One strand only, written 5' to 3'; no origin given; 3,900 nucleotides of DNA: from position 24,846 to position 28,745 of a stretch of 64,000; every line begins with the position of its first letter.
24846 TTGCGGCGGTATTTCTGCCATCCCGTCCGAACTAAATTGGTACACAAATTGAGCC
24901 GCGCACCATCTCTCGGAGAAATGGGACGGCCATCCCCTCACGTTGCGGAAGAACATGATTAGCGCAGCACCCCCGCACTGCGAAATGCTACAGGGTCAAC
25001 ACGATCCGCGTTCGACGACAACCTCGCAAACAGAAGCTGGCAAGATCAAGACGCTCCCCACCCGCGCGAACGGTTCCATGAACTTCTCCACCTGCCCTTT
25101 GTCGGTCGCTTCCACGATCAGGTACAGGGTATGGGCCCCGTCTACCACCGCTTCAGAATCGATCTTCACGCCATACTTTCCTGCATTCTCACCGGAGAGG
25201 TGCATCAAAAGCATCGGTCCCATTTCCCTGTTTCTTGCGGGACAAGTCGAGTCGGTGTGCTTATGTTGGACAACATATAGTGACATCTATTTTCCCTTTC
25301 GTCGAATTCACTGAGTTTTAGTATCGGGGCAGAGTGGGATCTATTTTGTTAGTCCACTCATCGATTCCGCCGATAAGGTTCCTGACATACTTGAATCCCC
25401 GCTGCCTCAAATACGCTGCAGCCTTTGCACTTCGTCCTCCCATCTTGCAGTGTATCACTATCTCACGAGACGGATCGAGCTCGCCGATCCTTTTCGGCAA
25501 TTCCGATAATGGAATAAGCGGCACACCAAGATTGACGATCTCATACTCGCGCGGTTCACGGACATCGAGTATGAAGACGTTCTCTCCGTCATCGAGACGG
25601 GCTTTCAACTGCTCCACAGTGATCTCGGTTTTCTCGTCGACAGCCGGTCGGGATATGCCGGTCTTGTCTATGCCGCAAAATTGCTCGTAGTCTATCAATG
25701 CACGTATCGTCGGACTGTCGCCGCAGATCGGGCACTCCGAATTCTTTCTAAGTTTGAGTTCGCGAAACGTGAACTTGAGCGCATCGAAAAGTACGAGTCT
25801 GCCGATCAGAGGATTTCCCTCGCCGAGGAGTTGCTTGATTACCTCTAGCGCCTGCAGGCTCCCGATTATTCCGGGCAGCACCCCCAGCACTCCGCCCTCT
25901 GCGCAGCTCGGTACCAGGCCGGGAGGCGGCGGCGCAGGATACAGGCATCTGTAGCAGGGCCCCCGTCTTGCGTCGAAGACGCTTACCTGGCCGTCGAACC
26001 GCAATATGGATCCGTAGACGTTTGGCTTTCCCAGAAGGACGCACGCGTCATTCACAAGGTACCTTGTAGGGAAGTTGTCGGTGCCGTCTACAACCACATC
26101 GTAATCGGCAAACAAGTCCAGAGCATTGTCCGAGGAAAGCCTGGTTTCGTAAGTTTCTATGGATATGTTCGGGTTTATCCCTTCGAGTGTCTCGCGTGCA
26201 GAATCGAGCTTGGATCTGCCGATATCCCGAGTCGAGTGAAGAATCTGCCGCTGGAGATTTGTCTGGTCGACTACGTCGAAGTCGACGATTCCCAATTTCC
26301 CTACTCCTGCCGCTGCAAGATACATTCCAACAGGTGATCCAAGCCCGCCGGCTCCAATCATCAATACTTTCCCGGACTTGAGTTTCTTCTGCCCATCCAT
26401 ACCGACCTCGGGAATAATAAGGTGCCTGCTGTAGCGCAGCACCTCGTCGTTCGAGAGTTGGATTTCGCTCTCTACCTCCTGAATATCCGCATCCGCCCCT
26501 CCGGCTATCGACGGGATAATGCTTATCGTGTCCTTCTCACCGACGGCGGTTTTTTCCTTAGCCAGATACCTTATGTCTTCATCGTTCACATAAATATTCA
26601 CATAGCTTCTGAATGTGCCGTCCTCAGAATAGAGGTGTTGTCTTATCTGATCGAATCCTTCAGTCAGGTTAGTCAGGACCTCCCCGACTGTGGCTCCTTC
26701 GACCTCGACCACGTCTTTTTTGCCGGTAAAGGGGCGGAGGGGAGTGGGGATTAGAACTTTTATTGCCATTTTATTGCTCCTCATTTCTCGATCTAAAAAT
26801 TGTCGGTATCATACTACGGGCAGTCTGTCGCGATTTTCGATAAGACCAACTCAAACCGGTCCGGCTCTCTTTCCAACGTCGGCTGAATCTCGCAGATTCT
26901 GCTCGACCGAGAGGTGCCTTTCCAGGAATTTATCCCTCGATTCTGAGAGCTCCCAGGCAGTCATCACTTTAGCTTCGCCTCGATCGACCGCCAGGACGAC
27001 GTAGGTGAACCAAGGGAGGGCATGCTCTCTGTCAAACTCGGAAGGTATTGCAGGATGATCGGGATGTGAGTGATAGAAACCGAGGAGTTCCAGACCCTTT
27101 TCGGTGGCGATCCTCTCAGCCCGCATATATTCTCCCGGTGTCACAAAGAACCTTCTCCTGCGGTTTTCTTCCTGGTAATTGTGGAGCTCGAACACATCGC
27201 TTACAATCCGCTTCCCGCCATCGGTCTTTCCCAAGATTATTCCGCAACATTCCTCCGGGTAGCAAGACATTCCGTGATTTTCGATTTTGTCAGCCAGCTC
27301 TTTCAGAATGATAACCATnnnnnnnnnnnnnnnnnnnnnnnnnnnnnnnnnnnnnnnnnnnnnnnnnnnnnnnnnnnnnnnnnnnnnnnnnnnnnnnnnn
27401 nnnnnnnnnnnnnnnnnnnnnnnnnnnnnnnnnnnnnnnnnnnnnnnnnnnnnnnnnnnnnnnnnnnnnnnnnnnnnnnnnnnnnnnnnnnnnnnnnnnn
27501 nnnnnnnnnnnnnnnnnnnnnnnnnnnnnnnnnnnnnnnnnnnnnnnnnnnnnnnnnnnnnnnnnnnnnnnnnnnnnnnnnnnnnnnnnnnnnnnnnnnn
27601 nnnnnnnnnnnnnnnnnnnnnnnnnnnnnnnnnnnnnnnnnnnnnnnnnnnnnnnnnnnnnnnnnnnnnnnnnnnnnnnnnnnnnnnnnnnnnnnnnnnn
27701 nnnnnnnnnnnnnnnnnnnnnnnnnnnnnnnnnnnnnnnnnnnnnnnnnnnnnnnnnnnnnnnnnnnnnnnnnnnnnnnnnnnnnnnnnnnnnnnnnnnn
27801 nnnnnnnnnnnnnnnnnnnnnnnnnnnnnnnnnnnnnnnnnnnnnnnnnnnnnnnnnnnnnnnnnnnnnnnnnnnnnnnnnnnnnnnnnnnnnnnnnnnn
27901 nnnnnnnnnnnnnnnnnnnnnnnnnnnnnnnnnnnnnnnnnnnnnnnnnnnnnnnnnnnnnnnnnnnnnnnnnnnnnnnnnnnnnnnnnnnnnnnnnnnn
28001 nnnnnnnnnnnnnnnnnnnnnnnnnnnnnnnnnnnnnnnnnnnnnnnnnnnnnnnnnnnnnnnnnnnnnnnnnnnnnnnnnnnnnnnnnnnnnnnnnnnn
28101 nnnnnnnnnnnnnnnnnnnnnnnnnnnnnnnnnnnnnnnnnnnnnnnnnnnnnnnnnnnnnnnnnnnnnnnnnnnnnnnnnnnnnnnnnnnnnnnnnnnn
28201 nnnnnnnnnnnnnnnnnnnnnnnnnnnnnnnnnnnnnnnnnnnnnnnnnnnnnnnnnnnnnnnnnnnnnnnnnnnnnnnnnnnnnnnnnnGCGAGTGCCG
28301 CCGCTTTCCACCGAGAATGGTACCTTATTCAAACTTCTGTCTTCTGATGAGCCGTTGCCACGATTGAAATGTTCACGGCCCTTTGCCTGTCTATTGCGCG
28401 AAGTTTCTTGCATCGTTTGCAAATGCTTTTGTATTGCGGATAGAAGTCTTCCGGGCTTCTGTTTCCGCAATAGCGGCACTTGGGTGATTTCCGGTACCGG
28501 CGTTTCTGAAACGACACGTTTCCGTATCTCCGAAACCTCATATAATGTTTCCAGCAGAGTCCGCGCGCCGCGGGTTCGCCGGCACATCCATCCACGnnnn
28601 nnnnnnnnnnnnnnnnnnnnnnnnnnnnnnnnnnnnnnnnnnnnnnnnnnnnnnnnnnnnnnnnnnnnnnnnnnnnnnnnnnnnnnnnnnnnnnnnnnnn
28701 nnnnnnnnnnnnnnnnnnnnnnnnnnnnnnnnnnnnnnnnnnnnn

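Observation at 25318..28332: Protein-thiocarboxylate cysteine pathway in which the ubiquitin-like carrier is fused to its own E1-rhodanese enzyme, next to a JAMM protease and CysM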

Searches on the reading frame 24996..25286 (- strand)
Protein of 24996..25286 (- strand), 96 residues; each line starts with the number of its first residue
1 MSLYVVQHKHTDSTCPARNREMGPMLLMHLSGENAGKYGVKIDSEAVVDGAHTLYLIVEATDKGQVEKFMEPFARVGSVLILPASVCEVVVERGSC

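Call 3: search_protein_families(library=pfam, proteins=[window:24996-25286:-], max_evalue=0.01)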
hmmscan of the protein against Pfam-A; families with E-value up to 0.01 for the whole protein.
window:24996-25286:- (96 aa): 1 family
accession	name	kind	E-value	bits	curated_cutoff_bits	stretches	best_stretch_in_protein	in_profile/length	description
PF11746.14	DUF3303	-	0.00053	20.5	21.2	1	30-90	24-84/92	Domain of unknown function (DUF3303)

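Call 4: search_protein_families(library=ncbifam, proteins=[window:24996-25286:-], max_evalue=0.001)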
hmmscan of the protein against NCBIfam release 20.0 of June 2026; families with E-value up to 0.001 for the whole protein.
window:24996-25286:- (96 aa): 0 families

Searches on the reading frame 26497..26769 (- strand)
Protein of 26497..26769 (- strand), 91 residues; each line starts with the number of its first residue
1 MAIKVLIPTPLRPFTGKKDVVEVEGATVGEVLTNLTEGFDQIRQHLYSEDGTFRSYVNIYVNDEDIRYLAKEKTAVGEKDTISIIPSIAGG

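Call 11: search_solved_structures(query=window:26497-26769:-, max_evalue=0.01, show_alignments=3)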
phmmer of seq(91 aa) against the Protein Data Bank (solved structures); distinct sequences matched with E-value up to 0.01: 9.
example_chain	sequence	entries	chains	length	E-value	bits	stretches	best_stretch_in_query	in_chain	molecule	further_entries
3dwg_C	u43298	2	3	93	6.3e-17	64.7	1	2-91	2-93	9.5 kDa culture filtrate antigen cfp10A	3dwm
4n6e_B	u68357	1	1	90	1.6e-15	60.2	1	1-91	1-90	ThiS/MoaD family protein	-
1v8c_A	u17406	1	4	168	4.3e-10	42.9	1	7-91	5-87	MoaD related protein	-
2m19_A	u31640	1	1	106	1.3e-07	35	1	11-91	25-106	Molybdopterin converting factor subunit 1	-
2l52_A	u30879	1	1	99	0.00078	22.9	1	3-91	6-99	METHANOSARCINA ACETIVORANS SAMP1 HOMOLOG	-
3po0_A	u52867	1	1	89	0.0018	21.8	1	16-91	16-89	Small archaeal modifier protein 1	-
4hro_A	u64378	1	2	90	0.0019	21.7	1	16-91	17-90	Small archaeal modifier protein 1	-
2l83_A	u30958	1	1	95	0.0023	21.4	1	16-91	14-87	Small archaeal modifier protein 1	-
2g1e_A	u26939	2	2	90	0.0029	21.1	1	9-91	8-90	hypothetical protein Ta0895 | Putative uncharacterized protein Ta0895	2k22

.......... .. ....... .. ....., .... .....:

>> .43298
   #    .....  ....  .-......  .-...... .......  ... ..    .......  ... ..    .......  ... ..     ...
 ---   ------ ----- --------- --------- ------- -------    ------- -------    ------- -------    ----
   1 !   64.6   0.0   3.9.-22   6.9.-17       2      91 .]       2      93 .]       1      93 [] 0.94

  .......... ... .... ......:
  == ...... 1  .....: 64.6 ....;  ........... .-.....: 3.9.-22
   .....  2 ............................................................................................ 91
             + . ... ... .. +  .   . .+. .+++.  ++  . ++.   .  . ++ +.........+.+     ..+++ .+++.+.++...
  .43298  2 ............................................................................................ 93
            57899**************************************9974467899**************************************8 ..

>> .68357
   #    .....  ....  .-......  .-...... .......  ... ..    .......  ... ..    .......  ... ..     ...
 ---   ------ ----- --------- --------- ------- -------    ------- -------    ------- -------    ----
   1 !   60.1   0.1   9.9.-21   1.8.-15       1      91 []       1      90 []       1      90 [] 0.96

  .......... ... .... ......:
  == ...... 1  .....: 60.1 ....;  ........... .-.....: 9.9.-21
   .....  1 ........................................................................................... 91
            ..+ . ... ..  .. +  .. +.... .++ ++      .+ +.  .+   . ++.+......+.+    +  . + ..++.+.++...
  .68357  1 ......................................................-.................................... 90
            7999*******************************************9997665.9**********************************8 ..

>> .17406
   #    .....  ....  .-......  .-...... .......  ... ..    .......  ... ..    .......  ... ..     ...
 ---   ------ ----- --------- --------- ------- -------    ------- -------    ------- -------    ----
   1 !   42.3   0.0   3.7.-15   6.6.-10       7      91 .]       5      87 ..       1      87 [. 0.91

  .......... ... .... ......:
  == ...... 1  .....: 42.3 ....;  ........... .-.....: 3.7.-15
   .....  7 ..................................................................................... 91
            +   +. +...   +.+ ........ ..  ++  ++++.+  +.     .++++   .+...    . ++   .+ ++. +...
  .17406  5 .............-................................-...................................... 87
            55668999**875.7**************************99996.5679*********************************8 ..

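Call 40: search_protein_representatives(protein=window:26497-26769:-)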
Query: 91 residues. Proteins with E-value up to 0.001 (for the whole library): 4244; up to 1e-10: 1097; up to 1e-30: 4. The best 150 are listed.
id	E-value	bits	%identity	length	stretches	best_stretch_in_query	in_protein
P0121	2.5e-33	129.9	68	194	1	2-91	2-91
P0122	8.7e-32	125.0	68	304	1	1-90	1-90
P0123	9.3e-31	121.7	65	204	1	1-91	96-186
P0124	1.0e-30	121.6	65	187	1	4-91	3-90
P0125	3.3e-30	119.9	63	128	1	1-91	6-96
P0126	3.5e-30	119.8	67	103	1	1-91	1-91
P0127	4.8e-30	119.4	64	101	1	1-91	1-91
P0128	1.3e-29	118.0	63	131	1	1-91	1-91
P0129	1.4e-29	118.0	66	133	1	4-91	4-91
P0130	1.5e-29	117.8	64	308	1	1-91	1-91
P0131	1.6e-29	117.7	60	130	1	1-91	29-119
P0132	1.6e-29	117.7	62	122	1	1-91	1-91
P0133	1.7e-29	117.6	62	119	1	4-91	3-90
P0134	2.0e-29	117.4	61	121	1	3-91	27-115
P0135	2.6e-29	117.1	65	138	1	4-91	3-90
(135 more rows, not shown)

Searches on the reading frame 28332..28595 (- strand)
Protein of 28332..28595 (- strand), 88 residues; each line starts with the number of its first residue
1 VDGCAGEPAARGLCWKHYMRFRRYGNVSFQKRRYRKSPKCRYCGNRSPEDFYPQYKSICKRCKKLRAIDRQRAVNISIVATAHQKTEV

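Call 33: search_protein_families(library=pfam, proteins=[window:28332-28595:-], max_evalue=0.01)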
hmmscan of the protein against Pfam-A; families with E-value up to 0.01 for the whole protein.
seq(88 aa): 0 families

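Call 50: search_protein_families(library=phrogs, proteins=[window:28332-28595:-], max_evalue=0.1)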
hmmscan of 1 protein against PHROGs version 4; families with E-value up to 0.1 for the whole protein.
seq(88 aa): 5 families
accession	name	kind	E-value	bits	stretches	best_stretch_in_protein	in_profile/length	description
phrog_5351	-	DNA, RNA and nucleotide metabolism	1.3e-05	26.4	1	2-43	12-54/171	HNH endonuclease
phrog_4842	-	DNA, RNA and nucleotide metabolism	0.0046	17.8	1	9-53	19-69/154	HNH endonuclease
phrog_4160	-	unknown function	0.011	16.7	0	3-42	13-54/178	-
phrog_12058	-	unknown function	0.016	14.5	1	2-24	9-31/768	-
phrog_1271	-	DNA, RNA and nucleotide metabolism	0.029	14.8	1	2-64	82-143/361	HNH endonuclease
